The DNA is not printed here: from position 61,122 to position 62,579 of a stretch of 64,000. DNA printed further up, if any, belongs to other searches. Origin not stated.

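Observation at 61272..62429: Intein inserted at the radical-cysteine NPC|GEI motif of a class II ribonucleotide reductase, with a Gln C-terminus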

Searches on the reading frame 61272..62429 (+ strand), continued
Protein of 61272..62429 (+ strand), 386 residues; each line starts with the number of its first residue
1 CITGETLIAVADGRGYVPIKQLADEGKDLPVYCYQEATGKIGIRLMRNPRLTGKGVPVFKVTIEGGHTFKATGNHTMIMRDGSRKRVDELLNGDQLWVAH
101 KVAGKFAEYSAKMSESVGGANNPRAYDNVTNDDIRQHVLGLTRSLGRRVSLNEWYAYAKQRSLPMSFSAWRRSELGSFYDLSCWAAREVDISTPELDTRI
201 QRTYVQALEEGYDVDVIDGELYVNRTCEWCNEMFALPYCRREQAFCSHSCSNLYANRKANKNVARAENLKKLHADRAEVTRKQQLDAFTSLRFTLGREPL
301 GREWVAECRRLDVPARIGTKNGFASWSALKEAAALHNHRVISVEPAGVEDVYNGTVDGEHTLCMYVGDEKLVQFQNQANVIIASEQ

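Call 63: search_protein_families(library=pfam, proteins=[L004:3001-4440:+, L007:3001-4446:+, L003:3001-4218:+], max_evalue=0.1)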
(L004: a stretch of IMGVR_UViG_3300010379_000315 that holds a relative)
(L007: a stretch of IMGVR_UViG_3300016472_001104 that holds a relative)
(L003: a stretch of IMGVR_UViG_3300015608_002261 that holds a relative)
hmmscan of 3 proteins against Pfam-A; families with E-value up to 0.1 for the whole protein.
L004:3001-4440:+ (480 aa): 2 families
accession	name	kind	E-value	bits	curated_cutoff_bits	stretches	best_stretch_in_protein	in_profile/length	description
PF14890.11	Intein_splicing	-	7.2e-08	32.8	35.8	1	8-454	1-144/155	Intein splicing domain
PF13392.12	HNH_3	-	4.4e-07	29.9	24.8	1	136-177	4-44/46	HNH endonuclease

L007:3001-4446:+ (482 aa): 2 families
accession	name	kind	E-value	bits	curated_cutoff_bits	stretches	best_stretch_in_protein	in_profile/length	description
PF13392.12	HNH_3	-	2e-09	37.4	24.8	1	136-178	4-45/46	HNH endonuclease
PF14890.11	Intein_splicing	-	8.6e-09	35.8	35.8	1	11-456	4-144/155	Intein splicing domain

L003:3001-4218:+ (406 aa): 1 family
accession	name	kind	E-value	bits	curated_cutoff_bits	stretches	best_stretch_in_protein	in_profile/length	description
PF14890.11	Intein_splicing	-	3e-09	37.3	35.8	1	9-380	2-144/155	Intein splicing domain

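Call 65: find_related_loci(query=A2, collection=genome_contigs, flank=600)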
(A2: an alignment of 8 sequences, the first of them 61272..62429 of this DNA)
Query A2 (386 aa) in genome_contigs; peptide patterns used: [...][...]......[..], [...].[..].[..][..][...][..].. (x = any residue, [..] = any of these).
440 stretches matched a pattern; 269 encode a relative of the query (tblastn E <= 1e-3); the best 80 are kept; 80 distinct loci.
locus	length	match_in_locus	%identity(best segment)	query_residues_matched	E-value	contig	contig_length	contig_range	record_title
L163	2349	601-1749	40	1-367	2e-79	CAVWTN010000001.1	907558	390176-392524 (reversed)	MAG: Candidatus Eremiobacteraeota bacterium isolate MFD01689.bin.1.76 genome assembly, contig: contig_21080, whole genom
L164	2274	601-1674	35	1-362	1e-69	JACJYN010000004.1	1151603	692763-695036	MAG: Lewinellaceae bacterium isolate HK-STAS-BACT-39 HK-STAS-BACT-39_4, whole genome shotgun sequence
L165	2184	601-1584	37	1-360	4e-67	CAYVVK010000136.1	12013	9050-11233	MAG TPA_asm: uncultured Phaeodactylibacter sp. isolate SRP141376_co3_35 genome assembly, contig: NODE_14628_length_12013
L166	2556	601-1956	42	1-362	3e-65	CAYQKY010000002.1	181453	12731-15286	MAG TPA_asm: uncultured Phaeodactylibacter sp. isolate SRP329715_co2_310 genome assembly, contig: NODE_139_length_181453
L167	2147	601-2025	38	1-379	8e-64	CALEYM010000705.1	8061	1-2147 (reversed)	MAG TPA_asm: uncultured Bacteroidetes bacterium isolate SRR6227243_bin.67_CONCOCT_v1.1_MAG genome assembly, contig: ERZ7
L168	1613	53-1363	32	1-367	4e-65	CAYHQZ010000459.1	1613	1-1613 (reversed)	MAG TPA_asm: uncultured Planctomycetia bacterium isolate ERP119705_co14_256 genome assembly, contig: NODE_237072_length_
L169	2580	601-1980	42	1-367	2e-62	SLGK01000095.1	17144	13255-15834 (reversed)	MAG: Anaerolineae bacterium isolate CSSed162cmB_92 CSSed16-2cmB-8501, whole genome shotgun sequence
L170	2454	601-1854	35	1-360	5e-61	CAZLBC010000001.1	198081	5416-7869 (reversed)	MAG TPA_asm: uncultured Planctomycetaceae bacterium isolate binchicken_co17_420 genome assembly, contig: NODE_134_length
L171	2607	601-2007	37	1-377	7e-61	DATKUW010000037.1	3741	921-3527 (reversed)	MAG TPA_asm: Bacillota bacterium isolate SMAG_U14117 k141_1001875, whole genome shotgun sequence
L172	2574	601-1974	40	1-367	2e-60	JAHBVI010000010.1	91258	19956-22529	MAG: Anaerolineae bacterium isolate ACE_CHL11 CHL11_10, whole genome shotgun sequence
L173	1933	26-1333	32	2-367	2e-60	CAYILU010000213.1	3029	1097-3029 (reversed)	MAG TPA_asm: uncultured bacterium isolate ERP119705_co20_536 genome assembly, contig: NODE_58628_length_3029_cov_7.99125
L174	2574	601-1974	40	1-367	1e-59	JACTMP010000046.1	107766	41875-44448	MAG: Chloroflexota bacterium isolate BJ8 scaffold_249, whole genome shotgun sequence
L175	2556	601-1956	39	1-362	2e-59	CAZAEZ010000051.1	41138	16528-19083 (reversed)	MAG TPA_asm: uncultured Saprospiraceae bacterium isolate SRP329715_co2_243 genome assembly, contig: NODE_1978_length_411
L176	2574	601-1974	39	1-367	5e-59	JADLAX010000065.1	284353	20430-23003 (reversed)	MAG: Anaerolineae bacterium isolate SJ142 c_000000915948, whole genome shotgun sequence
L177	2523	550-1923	40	1-367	7e-59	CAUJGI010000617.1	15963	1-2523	MAG: Chloroflexota bacterium isolate KLAP72 genome assembly, contig: KLAP72_882988, whole genome shotgun sequence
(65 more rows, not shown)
